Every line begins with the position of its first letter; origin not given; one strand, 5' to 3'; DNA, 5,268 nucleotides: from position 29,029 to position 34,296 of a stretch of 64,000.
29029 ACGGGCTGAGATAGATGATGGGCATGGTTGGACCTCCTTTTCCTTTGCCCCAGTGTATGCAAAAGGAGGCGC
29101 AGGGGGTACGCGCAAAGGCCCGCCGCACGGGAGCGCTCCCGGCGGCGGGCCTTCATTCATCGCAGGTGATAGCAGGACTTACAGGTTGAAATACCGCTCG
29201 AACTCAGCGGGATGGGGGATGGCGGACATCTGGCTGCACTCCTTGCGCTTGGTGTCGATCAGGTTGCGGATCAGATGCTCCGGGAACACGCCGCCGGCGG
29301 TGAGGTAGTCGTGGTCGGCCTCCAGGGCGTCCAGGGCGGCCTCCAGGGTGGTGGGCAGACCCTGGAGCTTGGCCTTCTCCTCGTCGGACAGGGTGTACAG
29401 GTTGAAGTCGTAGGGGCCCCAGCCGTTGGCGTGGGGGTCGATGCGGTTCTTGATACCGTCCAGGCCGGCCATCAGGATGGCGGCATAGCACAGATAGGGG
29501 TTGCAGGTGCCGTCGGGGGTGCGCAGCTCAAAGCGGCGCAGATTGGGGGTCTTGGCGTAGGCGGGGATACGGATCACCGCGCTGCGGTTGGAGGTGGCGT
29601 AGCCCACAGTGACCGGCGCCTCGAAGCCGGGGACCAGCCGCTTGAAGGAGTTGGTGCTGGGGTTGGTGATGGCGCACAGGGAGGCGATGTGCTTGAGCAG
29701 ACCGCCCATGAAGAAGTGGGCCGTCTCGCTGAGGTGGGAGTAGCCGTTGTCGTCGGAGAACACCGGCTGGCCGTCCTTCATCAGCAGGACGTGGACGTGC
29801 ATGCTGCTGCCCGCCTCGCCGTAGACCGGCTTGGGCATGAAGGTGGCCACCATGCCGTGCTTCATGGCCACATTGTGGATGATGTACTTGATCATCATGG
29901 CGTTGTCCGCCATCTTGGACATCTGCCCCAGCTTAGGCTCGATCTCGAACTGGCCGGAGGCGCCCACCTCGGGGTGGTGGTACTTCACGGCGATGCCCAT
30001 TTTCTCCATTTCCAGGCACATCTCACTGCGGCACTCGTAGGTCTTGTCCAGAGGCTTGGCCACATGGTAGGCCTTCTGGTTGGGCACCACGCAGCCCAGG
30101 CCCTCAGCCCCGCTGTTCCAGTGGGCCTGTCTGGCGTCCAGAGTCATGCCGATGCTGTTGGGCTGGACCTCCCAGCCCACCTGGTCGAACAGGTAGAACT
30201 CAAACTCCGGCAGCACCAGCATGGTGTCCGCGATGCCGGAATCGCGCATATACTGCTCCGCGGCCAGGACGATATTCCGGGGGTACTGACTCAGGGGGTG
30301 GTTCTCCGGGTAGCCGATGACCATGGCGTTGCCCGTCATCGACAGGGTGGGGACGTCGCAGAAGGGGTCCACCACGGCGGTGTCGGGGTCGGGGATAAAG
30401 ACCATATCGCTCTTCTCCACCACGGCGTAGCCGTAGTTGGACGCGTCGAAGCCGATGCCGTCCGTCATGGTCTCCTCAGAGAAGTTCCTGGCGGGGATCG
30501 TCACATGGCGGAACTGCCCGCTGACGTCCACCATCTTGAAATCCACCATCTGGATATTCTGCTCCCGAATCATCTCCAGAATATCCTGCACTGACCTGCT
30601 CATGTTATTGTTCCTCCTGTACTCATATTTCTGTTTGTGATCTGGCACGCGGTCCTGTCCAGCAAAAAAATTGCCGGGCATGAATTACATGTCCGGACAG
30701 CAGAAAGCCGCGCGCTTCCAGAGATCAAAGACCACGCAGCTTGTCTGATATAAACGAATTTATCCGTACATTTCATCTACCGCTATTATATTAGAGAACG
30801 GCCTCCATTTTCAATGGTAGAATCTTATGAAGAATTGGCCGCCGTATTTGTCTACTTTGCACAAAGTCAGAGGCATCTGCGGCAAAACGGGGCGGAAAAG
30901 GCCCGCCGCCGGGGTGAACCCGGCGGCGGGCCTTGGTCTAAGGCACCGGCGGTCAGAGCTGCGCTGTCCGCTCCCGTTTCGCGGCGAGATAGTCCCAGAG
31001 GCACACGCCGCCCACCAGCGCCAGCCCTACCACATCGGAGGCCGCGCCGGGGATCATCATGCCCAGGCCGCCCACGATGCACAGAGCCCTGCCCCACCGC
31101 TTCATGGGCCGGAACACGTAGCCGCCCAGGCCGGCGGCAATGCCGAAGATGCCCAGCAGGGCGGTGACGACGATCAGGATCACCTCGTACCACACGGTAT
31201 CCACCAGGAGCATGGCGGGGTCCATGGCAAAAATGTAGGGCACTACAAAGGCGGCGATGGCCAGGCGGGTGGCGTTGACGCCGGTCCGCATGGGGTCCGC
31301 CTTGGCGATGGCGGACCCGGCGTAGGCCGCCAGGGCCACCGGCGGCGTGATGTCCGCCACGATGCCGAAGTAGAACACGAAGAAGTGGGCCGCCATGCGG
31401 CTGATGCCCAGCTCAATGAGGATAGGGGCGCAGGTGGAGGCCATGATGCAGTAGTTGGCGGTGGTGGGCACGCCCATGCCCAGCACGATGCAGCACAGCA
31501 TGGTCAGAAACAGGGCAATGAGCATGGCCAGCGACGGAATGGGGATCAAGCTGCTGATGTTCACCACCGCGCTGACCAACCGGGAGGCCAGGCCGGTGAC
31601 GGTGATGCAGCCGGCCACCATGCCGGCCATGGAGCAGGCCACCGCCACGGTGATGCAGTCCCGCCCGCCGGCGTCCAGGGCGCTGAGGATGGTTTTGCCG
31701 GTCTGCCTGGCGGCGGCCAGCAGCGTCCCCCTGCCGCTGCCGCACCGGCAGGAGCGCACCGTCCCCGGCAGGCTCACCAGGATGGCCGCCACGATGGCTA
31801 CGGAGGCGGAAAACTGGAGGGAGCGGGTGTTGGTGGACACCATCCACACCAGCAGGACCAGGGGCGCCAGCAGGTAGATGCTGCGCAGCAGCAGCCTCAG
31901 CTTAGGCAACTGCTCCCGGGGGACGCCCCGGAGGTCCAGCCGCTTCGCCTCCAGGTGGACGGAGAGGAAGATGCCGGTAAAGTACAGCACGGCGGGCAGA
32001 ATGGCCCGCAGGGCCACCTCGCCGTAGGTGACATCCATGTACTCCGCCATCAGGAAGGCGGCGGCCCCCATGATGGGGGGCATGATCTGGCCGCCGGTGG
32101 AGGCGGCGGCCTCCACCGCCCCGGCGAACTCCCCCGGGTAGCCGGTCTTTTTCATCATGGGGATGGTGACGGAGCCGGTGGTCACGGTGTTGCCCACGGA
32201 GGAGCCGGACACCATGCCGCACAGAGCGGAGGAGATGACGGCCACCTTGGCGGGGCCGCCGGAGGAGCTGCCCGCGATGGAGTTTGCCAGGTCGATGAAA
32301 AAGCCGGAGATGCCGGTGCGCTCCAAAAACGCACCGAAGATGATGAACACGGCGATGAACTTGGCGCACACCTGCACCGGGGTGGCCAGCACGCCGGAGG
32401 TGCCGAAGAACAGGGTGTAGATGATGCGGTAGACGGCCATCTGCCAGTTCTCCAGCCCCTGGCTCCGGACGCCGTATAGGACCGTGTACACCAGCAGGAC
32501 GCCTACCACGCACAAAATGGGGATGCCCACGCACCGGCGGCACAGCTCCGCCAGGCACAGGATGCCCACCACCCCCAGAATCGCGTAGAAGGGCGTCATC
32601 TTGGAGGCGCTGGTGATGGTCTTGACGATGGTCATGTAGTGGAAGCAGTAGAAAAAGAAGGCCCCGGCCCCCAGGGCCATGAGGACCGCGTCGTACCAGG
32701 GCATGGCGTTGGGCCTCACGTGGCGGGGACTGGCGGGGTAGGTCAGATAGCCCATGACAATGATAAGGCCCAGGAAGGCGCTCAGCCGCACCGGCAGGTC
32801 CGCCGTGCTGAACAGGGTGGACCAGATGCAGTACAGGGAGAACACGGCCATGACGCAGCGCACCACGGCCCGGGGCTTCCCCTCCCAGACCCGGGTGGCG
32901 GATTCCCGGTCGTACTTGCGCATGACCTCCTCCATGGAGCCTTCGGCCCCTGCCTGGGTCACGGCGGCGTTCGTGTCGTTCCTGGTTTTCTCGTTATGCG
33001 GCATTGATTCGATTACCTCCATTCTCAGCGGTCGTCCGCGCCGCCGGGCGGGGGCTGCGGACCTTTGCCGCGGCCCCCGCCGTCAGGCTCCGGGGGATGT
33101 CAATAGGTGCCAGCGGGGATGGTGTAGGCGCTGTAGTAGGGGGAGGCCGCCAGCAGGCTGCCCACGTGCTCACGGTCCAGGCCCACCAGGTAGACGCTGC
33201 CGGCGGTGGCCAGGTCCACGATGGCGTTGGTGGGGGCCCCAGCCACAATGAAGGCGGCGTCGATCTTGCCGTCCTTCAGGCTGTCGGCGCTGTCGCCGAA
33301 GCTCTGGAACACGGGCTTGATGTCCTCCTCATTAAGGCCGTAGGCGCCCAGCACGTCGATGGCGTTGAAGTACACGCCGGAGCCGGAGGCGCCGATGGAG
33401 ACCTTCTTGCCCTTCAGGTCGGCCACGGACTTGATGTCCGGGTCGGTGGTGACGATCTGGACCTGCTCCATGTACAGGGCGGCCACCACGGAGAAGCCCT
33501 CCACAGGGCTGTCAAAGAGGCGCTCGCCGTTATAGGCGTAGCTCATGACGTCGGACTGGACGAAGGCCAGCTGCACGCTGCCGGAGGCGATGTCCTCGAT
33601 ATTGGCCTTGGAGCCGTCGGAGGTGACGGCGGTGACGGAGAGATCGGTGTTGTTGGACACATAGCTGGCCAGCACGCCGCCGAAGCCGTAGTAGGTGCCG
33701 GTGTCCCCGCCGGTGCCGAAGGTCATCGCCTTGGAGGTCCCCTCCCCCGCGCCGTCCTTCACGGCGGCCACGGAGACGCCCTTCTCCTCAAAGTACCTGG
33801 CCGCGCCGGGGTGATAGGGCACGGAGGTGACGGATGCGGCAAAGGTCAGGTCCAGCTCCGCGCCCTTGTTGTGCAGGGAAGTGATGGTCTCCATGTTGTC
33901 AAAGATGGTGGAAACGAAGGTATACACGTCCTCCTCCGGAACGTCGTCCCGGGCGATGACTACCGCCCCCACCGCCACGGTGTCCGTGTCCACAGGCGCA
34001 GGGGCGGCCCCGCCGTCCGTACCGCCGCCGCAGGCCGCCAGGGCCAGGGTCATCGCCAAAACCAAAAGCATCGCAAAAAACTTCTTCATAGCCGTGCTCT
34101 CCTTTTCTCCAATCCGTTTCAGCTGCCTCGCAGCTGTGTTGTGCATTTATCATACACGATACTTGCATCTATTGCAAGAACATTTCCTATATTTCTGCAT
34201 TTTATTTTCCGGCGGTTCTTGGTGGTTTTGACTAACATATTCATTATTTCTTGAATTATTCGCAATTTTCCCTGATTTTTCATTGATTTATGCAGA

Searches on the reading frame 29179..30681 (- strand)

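Call 67: search_protein_families(library=pfam, max_evalue=0.00001, proteins=[window:29179-30681:-])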
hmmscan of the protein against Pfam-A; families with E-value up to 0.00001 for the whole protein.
window:29179-30681:- (500 aa): 2 families
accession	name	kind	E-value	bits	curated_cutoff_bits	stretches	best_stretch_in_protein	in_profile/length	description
PF00120.29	Gln-synt_C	-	3.1e-113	378.8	24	1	133-497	3-344/344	Glutamine synthetase, catalytic domain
PF03951.24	Gln-synt_N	-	9.1e-22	76.9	33.4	1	42-117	1-77/82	Glutamine synthetase, beta-Grasp domain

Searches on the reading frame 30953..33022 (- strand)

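Call 67: search_protein_families(library=pfam, max_evalue=0.00001, proteins=[window:30953-33022:-])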
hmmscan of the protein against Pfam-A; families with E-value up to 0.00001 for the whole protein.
window:30953-33022:- (689 aa): 1 family
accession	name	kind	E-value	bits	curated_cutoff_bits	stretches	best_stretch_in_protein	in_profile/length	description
PF06808.19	DctM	-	7.4e-85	285.7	23.8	1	153-610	2-410/413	Tripartite ATP-independent periplasmic transporter, DctM component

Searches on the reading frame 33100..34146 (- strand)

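Call 67: search_protein_families(library=pfam, max_evalue=0.00001, proteins=[window:33100-34146:-])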
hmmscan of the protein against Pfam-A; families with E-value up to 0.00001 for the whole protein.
window:33100-34146:- (348 aa): 3 families
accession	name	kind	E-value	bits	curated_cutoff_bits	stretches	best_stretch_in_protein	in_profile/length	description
PF16868.10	NMT1_3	-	4.7e-71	240.2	27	2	143-348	1-214/289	NMT1-like family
PF12974.12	Phosphonate-bd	-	6.9e-10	39.1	27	1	159-304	19-166/242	ABC transporter, phosphonate, periplasmic substrate-binding protein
PF09084.16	NMT1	-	7.7e-09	36.2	20.5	1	168-301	20-147/216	NMT1/THI5 like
